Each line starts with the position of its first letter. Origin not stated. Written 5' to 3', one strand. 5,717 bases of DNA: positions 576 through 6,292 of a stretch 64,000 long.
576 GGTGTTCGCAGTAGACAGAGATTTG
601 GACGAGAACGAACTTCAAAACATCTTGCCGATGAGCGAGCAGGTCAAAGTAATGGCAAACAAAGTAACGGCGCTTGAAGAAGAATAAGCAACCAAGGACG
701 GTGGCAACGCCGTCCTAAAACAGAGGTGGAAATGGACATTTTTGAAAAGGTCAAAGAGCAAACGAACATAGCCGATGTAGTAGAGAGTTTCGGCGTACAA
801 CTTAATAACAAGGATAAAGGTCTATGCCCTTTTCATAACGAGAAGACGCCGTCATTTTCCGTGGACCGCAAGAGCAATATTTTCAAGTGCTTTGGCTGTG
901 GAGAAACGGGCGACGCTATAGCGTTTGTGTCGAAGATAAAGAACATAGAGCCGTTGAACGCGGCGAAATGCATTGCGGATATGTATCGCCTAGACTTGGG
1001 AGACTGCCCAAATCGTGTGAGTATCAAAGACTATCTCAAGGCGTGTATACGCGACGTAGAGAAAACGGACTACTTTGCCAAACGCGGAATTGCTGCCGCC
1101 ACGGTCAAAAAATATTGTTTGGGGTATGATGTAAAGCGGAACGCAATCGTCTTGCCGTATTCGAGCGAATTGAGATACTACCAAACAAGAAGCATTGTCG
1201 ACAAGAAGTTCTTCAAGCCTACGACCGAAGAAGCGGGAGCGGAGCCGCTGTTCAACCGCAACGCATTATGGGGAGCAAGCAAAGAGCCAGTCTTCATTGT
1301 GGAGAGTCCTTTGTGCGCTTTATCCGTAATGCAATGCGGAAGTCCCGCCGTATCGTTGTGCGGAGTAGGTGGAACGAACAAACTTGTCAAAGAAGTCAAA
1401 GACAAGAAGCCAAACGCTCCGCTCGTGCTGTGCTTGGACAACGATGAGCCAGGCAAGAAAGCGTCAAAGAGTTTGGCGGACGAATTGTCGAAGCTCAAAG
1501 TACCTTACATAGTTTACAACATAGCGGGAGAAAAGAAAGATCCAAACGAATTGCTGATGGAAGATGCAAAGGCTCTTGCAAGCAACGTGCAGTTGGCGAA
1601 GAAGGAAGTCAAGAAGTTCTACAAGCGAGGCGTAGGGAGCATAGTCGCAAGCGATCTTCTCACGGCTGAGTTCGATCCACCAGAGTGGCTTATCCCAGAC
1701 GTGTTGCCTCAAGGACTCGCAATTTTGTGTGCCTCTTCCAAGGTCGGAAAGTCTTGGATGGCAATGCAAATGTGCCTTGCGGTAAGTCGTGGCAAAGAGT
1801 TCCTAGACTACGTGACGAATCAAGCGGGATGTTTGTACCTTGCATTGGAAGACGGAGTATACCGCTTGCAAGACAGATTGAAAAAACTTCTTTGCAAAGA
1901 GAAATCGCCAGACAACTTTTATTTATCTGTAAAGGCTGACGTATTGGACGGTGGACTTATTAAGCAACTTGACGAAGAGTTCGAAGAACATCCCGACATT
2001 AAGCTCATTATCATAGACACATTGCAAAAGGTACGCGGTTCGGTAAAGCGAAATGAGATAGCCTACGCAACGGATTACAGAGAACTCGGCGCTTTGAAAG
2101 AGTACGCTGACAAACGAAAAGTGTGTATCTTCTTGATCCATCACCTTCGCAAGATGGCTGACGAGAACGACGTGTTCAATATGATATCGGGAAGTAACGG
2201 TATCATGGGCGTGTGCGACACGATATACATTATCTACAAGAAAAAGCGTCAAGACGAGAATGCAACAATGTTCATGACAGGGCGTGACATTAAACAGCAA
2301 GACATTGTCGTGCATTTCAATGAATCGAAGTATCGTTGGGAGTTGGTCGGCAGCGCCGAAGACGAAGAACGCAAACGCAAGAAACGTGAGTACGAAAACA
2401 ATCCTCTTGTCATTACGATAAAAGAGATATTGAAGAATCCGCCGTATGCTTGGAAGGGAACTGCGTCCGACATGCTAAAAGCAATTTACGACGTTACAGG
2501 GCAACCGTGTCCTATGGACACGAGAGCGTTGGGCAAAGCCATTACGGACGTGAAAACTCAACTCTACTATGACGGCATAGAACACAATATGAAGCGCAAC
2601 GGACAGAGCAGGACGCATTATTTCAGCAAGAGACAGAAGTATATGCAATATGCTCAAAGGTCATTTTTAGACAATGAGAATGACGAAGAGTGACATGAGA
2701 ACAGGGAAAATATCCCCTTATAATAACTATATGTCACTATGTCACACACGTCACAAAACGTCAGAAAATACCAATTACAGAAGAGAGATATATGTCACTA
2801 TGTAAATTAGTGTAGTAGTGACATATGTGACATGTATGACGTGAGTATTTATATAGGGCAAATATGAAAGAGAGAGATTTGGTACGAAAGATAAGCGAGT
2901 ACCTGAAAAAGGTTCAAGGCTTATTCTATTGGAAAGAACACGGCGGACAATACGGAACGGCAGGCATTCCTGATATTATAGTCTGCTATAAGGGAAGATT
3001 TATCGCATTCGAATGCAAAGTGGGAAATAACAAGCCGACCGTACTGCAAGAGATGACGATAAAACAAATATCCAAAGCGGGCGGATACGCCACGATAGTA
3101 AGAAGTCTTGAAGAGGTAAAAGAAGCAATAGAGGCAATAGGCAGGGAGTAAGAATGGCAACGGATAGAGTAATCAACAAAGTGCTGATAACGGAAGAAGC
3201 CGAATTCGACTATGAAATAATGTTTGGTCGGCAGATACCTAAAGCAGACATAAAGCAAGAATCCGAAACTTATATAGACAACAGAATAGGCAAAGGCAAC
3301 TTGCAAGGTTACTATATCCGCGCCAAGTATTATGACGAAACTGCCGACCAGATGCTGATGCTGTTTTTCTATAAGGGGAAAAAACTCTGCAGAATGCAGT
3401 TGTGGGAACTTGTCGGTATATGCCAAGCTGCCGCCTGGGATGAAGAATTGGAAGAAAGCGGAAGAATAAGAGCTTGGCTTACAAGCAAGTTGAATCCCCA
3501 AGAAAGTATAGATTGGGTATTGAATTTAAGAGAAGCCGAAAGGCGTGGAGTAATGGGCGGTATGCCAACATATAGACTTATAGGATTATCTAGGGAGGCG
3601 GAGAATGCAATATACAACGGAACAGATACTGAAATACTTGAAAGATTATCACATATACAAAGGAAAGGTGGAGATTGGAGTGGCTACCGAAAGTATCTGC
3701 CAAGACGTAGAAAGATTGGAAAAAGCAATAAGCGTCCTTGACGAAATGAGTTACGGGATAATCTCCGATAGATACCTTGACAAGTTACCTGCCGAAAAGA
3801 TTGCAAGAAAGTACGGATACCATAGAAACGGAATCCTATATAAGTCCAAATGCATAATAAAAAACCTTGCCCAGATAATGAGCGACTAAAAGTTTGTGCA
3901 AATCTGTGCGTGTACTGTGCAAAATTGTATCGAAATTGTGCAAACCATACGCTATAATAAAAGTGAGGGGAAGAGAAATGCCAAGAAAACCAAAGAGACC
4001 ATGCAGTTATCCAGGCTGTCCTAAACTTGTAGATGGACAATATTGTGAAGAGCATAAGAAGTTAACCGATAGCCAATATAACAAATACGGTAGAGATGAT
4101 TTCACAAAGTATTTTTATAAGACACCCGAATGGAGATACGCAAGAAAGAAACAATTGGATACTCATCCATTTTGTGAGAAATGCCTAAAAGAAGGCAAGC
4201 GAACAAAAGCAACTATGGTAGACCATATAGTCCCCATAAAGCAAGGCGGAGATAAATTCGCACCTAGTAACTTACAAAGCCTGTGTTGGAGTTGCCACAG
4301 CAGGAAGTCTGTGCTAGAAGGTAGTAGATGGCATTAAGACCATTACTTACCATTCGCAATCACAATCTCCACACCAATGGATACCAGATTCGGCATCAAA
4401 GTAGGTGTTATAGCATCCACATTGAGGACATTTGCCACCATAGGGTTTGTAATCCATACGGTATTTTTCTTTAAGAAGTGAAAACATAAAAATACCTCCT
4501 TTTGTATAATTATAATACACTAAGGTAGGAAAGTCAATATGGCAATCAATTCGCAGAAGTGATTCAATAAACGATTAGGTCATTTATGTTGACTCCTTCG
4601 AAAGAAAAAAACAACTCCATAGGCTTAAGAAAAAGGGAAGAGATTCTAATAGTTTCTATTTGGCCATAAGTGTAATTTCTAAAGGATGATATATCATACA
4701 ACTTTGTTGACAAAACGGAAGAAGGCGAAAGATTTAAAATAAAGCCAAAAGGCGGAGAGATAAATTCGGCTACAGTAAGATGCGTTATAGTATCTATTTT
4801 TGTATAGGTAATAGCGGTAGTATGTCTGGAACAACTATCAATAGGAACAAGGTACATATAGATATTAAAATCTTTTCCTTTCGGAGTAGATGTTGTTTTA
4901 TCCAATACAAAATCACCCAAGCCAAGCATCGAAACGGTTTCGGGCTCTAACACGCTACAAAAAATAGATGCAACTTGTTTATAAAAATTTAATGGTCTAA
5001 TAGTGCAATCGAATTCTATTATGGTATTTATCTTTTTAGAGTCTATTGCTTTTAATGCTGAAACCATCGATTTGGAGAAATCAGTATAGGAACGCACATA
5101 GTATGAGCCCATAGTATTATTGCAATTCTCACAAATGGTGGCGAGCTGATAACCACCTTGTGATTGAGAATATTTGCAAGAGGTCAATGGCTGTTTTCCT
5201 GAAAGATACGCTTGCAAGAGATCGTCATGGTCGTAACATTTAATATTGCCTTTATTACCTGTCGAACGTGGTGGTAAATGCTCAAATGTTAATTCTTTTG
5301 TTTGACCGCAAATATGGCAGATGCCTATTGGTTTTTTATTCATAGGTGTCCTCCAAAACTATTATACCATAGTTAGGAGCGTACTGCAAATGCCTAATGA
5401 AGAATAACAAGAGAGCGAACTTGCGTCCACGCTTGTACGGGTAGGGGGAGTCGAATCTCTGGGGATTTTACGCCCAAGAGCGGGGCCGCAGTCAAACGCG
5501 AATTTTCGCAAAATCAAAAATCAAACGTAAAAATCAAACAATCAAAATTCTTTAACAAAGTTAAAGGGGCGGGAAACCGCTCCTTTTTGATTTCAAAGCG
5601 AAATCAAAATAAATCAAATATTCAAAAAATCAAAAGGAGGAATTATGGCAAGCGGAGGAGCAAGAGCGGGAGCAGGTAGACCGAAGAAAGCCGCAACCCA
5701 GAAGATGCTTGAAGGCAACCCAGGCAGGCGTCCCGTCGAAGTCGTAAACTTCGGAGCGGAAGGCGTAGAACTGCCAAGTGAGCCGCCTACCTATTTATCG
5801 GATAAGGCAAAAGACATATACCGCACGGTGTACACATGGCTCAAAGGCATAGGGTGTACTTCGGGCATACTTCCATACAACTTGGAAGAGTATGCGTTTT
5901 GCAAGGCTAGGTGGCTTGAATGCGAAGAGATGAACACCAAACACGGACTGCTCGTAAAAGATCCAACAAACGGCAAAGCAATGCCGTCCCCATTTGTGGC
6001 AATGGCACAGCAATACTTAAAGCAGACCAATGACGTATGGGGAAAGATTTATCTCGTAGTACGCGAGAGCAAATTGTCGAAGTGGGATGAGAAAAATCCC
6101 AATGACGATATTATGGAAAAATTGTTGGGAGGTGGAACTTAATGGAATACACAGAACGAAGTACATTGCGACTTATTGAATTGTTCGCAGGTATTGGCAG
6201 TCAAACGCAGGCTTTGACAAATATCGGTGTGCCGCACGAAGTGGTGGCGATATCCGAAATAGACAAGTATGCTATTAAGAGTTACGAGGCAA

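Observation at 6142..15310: Packaging module split by a ~9 kb DNA-modification / candidate anti-defence island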

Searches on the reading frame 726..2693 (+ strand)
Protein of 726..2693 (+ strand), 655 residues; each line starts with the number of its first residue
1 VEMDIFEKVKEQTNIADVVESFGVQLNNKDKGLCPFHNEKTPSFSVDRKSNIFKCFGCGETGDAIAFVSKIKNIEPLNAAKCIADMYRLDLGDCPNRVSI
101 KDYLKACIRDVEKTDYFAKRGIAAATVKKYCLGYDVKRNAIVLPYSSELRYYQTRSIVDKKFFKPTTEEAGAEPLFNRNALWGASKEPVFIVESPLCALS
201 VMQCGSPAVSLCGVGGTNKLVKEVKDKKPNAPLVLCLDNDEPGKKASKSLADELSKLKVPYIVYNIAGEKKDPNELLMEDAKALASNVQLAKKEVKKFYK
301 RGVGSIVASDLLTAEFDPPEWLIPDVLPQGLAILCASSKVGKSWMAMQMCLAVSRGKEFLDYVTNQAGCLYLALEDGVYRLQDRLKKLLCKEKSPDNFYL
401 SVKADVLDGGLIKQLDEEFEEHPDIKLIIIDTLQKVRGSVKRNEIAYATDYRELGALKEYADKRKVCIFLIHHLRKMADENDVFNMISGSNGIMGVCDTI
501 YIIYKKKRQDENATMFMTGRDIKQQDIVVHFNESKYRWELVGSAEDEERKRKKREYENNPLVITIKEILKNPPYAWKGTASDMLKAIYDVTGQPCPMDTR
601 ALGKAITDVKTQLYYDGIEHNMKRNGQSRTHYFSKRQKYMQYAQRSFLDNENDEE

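Call 24: search_protein_families(library=pfam, proteins=[window:726-2693:+], max_evalue=0.01)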
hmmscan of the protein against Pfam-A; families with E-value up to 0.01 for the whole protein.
window:726-2693:+ (655 aa): 4 families
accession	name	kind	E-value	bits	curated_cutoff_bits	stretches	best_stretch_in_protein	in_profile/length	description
PF13481.12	AAA_25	-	4.4e-29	102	27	1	310-477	13-193/195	AAA domain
PF01807.25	Zn_ribbon_DnaG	-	7.1e-25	87.1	24.9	1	4-91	4-93/98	CHC2 zinc finger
PF13155.12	Toprim_2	-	6.2e-13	49.4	22.1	1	190-277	1-88/88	Toprim-like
PF13362.12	Toprim_3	-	5.8e-05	23.9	27.2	1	189-280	2-92/95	Toprim domain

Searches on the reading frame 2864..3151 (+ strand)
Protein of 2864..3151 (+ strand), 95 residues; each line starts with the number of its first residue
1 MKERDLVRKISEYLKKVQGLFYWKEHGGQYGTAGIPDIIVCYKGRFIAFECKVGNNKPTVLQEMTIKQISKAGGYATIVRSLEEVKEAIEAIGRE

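Call 24: search_protein_families(library=pfam, proteins=[window:2864-3151:+], max_evalue=0.01)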
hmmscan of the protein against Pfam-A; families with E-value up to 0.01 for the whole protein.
window:2864-3151:+ (95 aa): 1 family
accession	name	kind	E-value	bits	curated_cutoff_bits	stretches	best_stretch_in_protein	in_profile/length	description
PF01870.24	Hjc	-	0.00062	20.1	21.1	1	19-70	14-65/93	Archaeal holliday junction resolvase (hjc)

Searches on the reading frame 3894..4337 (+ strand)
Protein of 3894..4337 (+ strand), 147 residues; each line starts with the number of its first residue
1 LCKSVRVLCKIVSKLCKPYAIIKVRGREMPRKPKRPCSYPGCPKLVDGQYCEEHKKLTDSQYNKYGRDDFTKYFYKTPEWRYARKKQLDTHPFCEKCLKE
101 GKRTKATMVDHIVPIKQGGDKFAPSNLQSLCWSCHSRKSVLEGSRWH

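Call 24: search_protein_families(library=pfam, proteins=[window:3894-4337:+], max_evalue=0.01)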
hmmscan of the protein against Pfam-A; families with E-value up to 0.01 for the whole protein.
window:3894-4337:+ (147 aa): 2 families
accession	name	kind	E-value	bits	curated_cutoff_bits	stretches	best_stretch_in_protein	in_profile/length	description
PF01844.29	HNH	-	1.6e-13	51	21.4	1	94-139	1-45/47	HNH endonuclease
PF14279.12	HNH_5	-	6.8e-06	26.4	27.5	1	94-138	1-43/56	HNH endonuclease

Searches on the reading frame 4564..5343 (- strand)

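Call 24: search_protein_families(library=pfam, proteins=[window:4564-5343:-], max_evalue=0.01)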
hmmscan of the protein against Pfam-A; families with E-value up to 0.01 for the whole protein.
window:4564-5343:- (259 aa): 2 families
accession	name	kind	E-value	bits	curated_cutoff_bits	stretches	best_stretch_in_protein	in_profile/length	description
PF14279.12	HNH_5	-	1.6e-05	25.2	27.5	0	9-35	1-30/56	HNH endonuclease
PF01844.29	HNH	-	0.0091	16.6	21.4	0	9-31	1-27/47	HNH endonuclease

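Call 44: search_protein_families(library=padloc, proteins=[window:4564-5343:-], max_evalue=0.001)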
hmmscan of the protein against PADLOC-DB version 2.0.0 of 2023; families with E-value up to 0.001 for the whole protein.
window:4564-5343:- (259 aa): 1 family
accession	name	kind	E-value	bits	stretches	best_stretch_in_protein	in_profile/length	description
PDLC03869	LmuC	-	0.00056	17.6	0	53-109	104-160/168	-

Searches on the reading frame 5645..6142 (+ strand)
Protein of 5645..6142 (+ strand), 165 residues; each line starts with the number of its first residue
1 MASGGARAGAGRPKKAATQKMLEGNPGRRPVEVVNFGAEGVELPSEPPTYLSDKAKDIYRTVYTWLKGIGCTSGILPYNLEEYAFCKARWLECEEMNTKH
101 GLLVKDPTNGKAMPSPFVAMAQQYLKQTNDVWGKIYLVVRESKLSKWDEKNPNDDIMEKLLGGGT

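Call 3: search_protein_families(library=pfam, proteins=[window:5645-6142:+], max_evalue=0.01)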
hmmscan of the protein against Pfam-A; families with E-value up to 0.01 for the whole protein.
window:5645-6142:+ (165 aa): 1 family
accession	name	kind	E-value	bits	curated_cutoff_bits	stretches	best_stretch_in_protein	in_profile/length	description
PF05119.17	Terminase_4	-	3.4e-05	24.6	24.7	1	55-130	1-76/98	Phage terminase, small subunit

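Call 4: search_protein_families(library=phrogs, proteins=[window:5645-6142:+], max_evalue=0.001)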
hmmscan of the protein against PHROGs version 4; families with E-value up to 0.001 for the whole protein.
window:5645-6142:+ (165 aa): 2 families
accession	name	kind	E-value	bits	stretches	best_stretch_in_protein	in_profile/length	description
phrog_83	-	head and packaging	3.4e-32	112.9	1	1-164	33-202/246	terminase small subunit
phrog_20620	-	head and packaging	6.6e-06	27.5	1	83-163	7-87/89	terminase small subunit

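Call 43: search_protein_families(library=ncbifam, proteins=[window:5645-6142:+], max_evalue=0.001)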
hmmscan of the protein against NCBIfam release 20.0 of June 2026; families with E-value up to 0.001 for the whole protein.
window:5645-6142:+ (165 aa): 1 family
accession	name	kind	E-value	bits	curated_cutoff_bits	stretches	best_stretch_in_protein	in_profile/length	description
TIGR01558.1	sm_term_P27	equivalog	5.2e-07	29.6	45.6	1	47-137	2-91/116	phage terminase small subunit P27 family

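Call 78: search_dna_similar(query=window:5645-6142:+, collection=phages, mode=protein, max_rows=60, max_evalue=0.001)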
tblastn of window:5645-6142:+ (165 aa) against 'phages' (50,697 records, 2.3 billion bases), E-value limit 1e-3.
Records with a match: 163; places in all: 163; records where one place covers at least 80% of the query: 128.
Best place of each record, by identity: <60% 163.
By first word of the organism name: Streptococcus 99; phage 11; Moraxella 10; Ruminococcus 7; Coprococcus 4; Oscillospiraceae 3; Lachnospiraceae 3; Blautia 3; Acutalibacteraceae 2; Agathobacter 2; and 15 more.
By host as written in the record: - 12; Streptococcus suis 11; Moraxella catarrhalis 10; Ruminococcus sp. 6; Coprococcus sp. 4; Oscillospiraceae 3; Lachnospiraceae 3; Streptococcus pyogenes 3; and 99 more.
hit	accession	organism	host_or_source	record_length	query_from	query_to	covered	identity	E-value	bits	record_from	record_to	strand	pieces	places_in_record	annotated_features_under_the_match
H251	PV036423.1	phage NatCom_17901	human feces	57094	19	161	87%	42.1%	2e-32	127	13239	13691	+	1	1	hypothetical protein (x2)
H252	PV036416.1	phage NatCom_3357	human feces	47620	20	161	86%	41.9%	2e-34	132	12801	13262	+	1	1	hypothetical protein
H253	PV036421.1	phage NatCom_9291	[Clostridium] innocuum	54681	19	161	87%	40.8%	8e-32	125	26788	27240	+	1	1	hypothetical protein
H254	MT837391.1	Bacteriophage sp.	human fecal samples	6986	24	161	84%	42.2%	5e-33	128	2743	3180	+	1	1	record has no annotation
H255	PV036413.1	Acutalibacteraceae phage NatCom_991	Acutalibacteraceae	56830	24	161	84%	42.2%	9e-33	127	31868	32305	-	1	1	hypothetical protein (x2)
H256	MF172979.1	Erysipelothrix phage phi1605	Erysipelothrix rhusiopathiae ZJ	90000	20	163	87%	40.4%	2e-29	118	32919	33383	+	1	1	hypothetical protein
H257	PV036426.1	Acutalibacteraceae phage NatCom_11578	Acutalibacteraceae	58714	19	161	87%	40.1%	5e-31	122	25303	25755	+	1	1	hypothetical protein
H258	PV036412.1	phage NatCom_43819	human feces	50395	24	161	84%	41.5%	5e-31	122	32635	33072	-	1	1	hypothetical protein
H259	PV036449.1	phage NatCom_35866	human feces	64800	20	161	86%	40.3%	2e-32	126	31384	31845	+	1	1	hypothetical protein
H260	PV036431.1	Oscillospiraceae phage NatCom_21982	Oscillospiraceae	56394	20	161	86%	39.6%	3e-33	129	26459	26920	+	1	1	hypothetical protein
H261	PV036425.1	Oscillospiraceae phage NatCom_11393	Oscillospiraceae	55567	20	161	86%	39.6%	1e-32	127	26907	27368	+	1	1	hypothetical protein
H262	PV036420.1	phage NatCom_9287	human feces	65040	20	161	86%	39.4%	9e-32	124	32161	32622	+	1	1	hypothetical protein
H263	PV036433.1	Ruminococcus phage NatCom_23091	Ruminococcus sp.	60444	18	161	87%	38.6%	2e-23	100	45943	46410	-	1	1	hypothetical protein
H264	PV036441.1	Ruminococcus phage NatCom_29429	Ruminococcus sp.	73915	18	161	87%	38.6%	2e-23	100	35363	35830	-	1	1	hypothetical protein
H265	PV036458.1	Oscillospirales phage IMGVR 15609780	Oscillospirales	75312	20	161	86%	39.0%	1e-30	121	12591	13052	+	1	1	hypothetical protein (x2)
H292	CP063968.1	Clostridium phage CWou-2020b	Clostridium botulinum BKT2873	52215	20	164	88%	31.5%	1e-9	61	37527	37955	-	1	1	phage terminase small subunit P27 family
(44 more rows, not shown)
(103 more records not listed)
